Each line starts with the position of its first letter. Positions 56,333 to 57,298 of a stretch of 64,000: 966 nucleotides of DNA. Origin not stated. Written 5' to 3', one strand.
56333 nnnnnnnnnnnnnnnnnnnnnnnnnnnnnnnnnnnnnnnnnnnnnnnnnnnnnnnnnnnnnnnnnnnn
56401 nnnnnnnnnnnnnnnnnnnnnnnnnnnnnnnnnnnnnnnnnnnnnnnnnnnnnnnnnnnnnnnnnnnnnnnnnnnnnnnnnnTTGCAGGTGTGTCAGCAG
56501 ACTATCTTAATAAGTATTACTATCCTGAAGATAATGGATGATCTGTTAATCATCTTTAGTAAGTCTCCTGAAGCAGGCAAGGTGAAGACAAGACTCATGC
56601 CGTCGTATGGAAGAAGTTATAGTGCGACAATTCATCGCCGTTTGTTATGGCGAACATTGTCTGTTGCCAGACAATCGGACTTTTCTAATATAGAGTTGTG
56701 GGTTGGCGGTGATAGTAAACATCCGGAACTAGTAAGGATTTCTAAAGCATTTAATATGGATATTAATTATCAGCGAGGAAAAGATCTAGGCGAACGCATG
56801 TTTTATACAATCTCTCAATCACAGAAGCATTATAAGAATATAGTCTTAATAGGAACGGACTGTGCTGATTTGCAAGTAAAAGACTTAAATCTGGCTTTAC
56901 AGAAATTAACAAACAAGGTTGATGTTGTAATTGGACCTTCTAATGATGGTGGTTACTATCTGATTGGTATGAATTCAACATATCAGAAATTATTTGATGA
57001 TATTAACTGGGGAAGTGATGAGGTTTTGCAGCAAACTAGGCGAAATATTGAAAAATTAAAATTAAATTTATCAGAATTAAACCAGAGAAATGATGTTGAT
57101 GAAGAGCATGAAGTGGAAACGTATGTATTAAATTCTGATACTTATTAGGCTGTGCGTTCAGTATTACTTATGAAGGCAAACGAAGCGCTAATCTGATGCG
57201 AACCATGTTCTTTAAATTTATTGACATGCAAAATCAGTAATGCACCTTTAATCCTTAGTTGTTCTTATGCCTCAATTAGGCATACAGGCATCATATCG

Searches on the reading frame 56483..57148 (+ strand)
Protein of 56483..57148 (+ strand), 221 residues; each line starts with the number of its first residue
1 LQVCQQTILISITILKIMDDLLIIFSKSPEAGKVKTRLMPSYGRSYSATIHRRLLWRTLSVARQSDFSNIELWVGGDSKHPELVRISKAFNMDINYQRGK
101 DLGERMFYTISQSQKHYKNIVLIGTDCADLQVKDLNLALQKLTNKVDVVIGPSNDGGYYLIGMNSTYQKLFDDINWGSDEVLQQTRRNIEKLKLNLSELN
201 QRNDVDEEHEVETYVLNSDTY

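Call 9: search_protein_families(library=pfam, proteins=[window:56483-57148:+])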
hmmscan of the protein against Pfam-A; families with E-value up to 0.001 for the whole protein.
window:56483-57148:+ (221 aa): 1 family
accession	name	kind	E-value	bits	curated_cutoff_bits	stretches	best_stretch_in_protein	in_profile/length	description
PF09837.15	DUF2064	-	1.8e-28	99.2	25.8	1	60-178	3-120/120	Uncharacterized protein conserved in bacteria (DUF2064)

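Call 34: search_protein_families(library=ncbifam, proteins=[window:56483-57148:+], max_evalue=0.00001)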
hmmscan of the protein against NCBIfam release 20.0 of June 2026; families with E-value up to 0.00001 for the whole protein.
window:56483-57148:+ (221 aa): 1 family
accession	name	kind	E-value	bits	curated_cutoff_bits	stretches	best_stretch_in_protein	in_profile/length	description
TIGR04282.1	glyco_like_cofC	hypoth_equivalog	2.9e-58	196.8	134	1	22-209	1-187/189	TIGR04282 family arsenosugar biosynthesis glycosyltransferase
